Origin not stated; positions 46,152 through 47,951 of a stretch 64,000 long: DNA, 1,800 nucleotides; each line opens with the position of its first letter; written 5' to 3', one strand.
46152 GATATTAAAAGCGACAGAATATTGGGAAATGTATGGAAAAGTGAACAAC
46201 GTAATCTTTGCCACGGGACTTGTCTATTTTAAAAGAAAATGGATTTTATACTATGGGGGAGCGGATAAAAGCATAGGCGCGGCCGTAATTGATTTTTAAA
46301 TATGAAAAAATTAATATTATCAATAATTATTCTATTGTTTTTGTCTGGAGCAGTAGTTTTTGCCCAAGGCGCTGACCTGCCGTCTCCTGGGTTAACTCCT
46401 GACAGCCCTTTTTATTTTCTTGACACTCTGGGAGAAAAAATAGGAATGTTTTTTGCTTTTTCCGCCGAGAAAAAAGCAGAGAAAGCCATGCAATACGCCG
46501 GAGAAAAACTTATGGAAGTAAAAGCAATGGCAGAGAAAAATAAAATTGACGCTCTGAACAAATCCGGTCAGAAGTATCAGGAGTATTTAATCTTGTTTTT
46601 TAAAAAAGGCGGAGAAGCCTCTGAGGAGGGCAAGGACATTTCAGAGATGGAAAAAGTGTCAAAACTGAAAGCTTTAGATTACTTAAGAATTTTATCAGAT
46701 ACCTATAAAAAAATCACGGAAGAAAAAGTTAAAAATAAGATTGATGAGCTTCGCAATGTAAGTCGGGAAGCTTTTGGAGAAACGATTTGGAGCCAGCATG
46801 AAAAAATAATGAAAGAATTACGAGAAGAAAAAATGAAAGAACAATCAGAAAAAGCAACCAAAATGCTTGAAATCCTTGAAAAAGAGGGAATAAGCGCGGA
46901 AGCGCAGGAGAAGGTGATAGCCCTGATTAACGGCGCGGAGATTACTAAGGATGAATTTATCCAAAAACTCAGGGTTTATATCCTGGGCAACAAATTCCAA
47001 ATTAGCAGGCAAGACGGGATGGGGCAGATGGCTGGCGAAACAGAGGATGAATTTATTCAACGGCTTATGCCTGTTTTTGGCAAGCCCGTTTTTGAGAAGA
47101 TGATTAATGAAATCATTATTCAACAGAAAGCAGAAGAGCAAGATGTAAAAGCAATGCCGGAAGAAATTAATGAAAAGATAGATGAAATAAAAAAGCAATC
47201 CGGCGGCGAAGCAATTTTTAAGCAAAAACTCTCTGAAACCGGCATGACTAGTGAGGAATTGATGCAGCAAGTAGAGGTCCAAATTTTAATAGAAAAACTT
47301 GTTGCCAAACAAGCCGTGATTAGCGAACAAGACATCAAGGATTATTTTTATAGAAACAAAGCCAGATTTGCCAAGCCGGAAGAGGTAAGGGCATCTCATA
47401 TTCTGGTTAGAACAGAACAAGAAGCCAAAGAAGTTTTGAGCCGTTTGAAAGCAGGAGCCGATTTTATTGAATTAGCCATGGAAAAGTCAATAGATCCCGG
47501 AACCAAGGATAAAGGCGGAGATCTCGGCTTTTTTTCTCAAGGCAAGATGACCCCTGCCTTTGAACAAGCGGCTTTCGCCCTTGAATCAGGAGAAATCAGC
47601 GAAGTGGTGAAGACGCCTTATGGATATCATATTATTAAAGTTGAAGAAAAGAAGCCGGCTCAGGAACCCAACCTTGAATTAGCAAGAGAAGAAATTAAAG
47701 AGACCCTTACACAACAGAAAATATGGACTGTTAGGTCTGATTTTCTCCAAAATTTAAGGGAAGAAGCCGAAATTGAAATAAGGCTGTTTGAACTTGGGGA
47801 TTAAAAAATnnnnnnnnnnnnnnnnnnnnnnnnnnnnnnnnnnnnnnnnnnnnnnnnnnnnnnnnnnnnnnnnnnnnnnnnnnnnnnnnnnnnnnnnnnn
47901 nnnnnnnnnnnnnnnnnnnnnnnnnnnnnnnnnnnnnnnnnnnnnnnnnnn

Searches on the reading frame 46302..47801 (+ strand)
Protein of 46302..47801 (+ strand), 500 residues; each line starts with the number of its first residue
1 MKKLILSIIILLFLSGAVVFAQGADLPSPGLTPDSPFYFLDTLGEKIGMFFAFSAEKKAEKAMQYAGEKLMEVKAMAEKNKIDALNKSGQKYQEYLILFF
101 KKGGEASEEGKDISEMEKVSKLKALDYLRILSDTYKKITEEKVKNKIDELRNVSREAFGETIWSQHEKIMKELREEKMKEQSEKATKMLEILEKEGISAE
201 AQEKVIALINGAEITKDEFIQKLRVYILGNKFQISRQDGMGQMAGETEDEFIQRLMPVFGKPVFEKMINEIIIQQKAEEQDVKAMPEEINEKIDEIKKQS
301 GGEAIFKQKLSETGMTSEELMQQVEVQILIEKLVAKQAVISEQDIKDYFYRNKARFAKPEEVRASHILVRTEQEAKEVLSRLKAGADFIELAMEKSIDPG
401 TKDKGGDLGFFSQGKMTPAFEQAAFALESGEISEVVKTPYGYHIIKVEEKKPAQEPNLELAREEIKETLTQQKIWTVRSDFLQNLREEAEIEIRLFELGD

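Call 15: search_protein_families(library=ncbifam, proteins=[window:46302-47801:+], max_evalue=0.00001)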
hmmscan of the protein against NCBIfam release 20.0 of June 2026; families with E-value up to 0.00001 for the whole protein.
window:46302-47801:+ (500 aa): 9 families
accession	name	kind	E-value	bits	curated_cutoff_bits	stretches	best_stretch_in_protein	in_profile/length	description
NF000809.0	PRK00059.1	equivalog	9.6e-50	169.8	303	1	201-493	33-330/336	peptidylprolyl isomerase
NF002827.0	PRK03002.1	equivalog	8.4e-41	139.8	343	1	247-499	39-274/285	peptidylprolyl isomerase PrsA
NF002846.0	PRK03095.1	equivalog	2.5e-37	129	361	1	247-486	36-254/287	peptidylprolyl isomerase PrsA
NF002824.0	PRK02998.1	subfamily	3.4e-37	128.3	360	1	247-486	37-257/283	peptidylprolyl isomerase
NF008054.0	PRK10788.1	equivalog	1.9e-28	99.5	493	1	337-473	246-381/626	peptidylprolyl isomerase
NF003356.0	PRK04405.1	subfamily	2e-28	99.3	339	1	265-453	55-238/299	peptidylprolyl isomerase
TIGR02933.1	nifM_nitrog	equivalog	1.9e-21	77.1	168.2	1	267-477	26-247/256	nitrogen fixation protein NifM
NF011969.0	PRK15441.1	equivalog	2.3e-19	69.6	127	1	363-448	6-90/93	peptidylprolyl isomerase PpiC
NF008038.0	PRK10770.1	equivalog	2.2e-14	53.1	394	1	361-487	284-419/431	peptidylprolyl isomerase SurA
